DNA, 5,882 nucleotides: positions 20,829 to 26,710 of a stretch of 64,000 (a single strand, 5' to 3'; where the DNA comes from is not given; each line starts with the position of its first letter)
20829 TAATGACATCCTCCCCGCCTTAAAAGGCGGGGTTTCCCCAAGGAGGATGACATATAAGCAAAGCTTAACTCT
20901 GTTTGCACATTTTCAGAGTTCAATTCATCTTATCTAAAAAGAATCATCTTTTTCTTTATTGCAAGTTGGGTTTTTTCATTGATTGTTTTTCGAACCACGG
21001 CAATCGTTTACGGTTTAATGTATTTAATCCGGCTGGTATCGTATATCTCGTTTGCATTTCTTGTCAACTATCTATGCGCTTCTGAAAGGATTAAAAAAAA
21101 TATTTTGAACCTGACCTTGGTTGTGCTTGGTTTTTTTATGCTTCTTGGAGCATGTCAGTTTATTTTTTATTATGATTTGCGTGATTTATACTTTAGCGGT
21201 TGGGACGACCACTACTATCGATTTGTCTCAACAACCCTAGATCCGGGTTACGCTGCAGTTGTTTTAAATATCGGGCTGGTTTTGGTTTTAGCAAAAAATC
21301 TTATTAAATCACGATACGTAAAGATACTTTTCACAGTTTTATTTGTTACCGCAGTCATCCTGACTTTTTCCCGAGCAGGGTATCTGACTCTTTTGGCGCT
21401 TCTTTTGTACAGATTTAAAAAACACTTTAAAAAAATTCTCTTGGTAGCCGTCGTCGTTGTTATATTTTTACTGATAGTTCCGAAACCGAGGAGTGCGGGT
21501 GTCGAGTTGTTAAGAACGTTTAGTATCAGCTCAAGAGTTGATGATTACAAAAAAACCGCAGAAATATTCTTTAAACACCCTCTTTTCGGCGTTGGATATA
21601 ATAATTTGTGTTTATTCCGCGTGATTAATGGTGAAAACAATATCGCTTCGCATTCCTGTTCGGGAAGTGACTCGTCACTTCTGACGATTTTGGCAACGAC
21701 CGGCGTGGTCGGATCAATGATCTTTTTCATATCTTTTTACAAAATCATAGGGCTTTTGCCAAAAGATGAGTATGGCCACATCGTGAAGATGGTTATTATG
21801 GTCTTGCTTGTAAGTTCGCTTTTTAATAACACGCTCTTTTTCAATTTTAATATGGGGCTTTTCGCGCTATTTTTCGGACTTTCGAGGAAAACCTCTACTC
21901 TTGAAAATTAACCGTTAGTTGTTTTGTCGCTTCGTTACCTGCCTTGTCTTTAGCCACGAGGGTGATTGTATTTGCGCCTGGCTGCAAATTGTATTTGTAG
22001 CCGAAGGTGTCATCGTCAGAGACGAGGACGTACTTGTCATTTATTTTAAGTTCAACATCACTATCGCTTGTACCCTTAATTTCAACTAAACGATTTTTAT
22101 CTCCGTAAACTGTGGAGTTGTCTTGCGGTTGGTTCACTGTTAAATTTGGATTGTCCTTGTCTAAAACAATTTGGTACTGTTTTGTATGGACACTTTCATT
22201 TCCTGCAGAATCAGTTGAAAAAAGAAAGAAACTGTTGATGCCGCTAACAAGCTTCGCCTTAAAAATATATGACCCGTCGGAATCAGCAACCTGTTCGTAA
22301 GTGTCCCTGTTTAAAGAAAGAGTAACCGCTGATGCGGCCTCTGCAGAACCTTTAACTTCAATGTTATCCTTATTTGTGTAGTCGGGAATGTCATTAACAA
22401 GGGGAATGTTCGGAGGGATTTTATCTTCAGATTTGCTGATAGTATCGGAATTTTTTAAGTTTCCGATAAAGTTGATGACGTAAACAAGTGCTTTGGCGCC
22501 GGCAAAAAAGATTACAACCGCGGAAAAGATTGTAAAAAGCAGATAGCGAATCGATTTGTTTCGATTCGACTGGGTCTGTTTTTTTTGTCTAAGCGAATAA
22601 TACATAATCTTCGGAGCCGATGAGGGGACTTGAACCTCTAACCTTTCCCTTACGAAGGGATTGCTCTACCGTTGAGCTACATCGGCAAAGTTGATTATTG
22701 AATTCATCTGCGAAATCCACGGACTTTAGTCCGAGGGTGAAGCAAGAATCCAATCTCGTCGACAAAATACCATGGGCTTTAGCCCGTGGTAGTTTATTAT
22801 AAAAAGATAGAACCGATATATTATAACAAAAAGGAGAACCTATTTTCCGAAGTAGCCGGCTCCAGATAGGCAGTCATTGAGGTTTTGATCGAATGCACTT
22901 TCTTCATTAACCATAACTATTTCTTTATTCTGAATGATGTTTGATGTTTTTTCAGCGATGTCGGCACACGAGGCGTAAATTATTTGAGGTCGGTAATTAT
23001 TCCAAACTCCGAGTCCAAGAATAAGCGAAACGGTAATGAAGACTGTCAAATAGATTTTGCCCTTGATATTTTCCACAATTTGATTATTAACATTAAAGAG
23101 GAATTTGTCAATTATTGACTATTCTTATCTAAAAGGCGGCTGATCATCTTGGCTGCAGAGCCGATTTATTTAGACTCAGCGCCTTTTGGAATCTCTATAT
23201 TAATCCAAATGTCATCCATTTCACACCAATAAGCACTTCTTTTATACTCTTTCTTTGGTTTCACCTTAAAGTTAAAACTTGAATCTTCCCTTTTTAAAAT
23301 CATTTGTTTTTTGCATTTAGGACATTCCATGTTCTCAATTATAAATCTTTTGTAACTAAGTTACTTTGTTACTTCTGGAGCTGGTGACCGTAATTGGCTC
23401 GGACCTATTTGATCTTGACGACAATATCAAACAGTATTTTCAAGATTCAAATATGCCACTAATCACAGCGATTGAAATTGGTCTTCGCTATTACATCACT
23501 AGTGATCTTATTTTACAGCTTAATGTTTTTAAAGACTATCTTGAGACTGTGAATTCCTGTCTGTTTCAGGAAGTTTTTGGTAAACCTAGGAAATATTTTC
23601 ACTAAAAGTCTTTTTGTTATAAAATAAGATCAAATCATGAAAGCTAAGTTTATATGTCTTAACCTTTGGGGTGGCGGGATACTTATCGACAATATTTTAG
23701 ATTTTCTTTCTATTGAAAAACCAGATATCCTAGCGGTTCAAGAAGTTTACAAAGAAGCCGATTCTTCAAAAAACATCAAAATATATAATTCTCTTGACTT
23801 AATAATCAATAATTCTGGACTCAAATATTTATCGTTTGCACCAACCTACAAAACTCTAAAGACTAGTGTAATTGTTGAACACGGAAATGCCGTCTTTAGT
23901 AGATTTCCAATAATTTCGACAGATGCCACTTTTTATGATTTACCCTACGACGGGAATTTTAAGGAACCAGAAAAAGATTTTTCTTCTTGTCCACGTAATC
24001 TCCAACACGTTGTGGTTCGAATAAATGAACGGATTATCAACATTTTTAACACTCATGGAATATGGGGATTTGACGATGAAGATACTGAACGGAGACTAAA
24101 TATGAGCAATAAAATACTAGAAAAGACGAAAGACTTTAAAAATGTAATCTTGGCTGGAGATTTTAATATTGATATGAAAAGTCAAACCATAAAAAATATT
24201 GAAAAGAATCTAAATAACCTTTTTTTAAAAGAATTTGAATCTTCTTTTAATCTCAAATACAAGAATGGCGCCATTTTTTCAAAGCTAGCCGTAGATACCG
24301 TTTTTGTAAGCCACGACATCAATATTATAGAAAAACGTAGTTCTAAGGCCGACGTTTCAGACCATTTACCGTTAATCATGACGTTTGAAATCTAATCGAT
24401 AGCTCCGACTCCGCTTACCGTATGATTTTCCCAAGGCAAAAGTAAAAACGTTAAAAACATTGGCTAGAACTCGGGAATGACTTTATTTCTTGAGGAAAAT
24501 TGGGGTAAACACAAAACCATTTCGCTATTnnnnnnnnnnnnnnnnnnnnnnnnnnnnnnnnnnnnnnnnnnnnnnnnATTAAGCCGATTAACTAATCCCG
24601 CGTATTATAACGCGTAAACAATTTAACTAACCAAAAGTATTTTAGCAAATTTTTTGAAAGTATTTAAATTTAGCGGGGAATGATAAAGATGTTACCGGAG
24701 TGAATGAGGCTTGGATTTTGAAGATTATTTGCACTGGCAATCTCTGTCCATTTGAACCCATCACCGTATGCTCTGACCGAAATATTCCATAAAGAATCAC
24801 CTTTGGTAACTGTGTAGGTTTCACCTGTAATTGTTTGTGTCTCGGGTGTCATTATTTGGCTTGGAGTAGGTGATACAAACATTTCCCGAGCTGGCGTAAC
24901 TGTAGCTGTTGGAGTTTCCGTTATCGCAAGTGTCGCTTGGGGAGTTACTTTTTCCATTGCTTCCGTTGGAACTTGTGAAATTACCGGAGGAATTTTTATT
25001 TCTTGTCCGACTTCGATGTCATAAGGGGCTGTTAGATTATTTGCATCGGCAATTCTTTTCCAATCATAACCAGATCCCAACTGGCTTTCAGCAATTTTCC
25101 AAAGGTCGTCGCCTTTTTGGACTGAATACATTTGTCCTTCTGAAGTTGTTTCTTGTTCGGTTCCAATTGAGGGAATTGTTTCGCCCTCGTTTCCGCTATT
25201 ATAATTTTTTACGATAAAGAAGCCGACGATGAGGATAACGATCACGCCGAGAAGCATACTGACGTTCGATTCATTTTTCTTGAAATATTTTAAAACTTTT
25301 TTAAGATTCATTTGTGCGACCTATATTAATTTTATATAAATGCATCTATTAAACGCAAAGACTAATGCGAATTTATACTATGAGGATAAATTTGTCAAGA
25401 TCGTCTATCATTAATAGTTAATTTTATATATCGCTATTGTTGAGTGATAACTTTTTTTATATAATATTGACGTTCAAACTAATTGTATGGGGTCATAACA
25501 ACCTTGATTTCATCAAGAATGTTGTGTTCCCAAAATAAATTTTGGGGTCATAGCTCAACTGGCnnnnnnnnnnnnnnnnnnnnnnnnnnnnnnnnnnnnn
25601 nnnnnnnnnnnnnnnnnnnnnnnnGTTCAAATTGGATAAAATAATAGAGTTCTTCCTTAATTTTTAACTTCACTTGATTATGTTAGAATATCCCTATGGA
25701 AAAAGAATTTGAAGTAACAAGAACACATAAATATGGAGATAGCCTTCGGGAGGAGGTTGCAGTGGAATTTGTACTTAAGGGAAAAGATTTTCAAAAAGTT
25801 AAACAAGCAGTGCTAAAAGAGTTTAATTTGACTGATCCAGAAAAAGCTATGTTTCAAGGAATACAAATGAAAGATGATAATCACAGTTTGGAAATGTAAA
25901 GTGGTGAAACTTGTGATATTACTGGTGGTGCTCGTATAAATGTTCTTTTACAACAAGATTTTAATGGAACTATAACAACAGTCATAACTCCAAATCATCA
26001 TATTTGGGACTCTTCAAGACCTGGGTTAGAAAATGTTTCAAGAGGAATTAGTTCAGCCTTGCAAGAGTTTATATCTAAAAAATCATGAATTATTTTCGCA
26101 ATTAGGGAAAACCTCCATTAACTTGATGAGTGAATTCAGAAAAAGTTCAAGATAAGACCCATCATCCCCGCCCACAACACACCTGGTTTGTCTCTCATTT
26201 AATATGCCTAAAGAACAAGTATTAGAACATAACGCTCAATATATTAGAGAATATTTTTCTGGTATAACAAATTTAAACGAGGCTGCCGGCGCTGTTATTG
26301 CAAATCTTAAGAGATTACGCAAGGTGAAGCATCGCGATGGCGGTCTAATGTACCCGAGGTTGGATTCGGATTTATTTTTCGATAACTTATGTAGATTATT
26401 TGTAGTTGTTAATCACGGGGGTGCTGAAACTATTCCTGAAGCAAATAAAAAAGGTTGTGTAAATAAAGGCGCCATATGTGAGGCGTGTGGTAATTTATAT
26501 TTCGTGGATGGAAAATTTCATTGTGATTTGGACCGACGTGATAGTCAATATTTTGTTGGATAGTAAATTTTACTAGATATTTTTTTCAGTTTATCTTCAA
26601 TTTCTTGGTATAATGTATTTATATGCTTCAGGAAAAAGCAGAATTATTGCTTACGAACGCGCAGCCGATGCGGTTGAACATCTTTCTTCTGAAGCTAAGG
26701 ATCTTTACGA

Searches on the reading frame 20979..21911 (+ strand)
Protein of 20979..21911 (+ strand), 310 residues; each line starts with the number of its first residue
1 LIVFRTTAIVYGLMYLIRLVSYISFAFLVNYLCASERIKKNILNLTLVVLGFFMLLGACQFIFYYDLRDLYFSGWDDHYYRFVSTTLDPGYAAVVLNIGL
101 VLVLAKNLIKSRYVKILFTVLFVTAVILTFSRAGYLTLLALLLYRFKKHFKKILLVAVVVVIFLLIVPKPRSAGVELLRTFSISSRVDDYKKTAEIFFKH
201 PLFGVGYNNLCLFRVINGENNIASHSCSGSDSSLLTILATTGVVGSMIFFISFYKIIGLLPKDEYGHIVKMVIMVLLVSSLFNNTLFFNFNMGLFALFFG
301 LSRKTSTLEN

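Call 5: search_protein_families(library=pfam, proteins=[window:20979-21911:+], max_evalue=0.01)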
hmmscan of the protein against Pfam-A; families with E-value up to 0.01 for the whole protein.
window:20979-21911:+ (310 aa): 1 family
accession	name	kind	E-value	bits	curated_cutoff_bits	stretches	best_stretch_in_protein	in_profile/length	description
PF04932.20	Wzy_C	-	8.9e-15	55.2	31.7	1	118-250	2-149/149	O-Antigen ligase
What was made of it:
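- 20650..21911 (+): Wzy_C (O-antigen ligase / polymerase / O-OTase family) gene, split by a frame change in this window. Pfam Wzy_C (call 5).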

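Call 6: search_protein_families(library=ncbifam, proteins=[window:20979-21911:+], max_evalue=0.01)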
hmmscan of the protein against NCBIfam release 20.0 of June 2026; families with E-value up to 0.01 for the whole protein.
window:20979-21911:+ (310 aa): 1 family
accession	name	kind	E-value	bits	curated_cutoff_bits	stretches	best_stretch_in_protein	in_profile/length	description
TIGR03097.1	PEP_O_lig_1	hypoth_equivalog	7.1e-08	31.7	188.1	1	93-251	173-339/408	putative O-glycosylation ligase, exosortase A system-associated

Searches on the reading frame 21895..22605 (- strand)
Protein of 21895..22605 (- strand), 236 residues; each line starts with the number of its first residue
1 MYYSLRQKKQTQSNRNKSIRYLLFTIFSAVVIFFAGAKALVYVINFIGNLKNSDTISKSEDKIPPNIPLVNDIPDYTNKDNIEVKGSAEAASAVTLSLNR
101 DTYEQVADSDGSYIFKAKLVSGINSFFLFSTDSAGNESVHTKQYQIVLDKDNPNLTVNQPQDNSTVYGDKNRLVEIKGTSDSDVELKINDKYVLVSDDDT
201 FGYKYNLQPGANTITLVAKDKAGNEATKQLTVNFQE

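Call 12: search_protein_families(library=pfam, proteins=[window:21895-22605:-], max_evalue=0.001)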
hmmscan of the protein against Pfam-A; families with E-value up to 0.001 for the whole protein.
window:21895-22605:- (236 aa): 3 families
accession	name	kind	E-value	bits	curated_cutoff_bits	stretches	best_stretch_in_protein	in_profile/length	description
PF09136.16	Glucodextran_B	-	1.6e-18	66.8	27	2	153-235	1-82/83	Glucodextranase, domain B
PF19077.6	Big_13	-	3.4e-09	37.6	27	1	76-149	23-101/102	Bacterial Ig-like domain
PF17936.7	Big_6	-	1.9e-06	28.4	27.6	0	78-142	11-78/83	Bacterial Ig domain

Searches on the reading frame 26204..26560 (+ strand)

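Call 35: search_protein_families(library=pfam, proteins=[window:26204-26560:+], max_evalue=1)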
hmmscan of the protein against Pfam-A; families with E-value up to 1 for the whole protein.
window:26204-26560:+ (119 aa): 1 family
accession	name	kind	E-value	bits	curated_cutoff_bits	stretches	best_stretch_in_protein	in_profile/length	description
PF09105.16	SelB-wing_1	-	0.24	11.6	25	1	11-43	8-39/59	Elongation factor SelB, winged helix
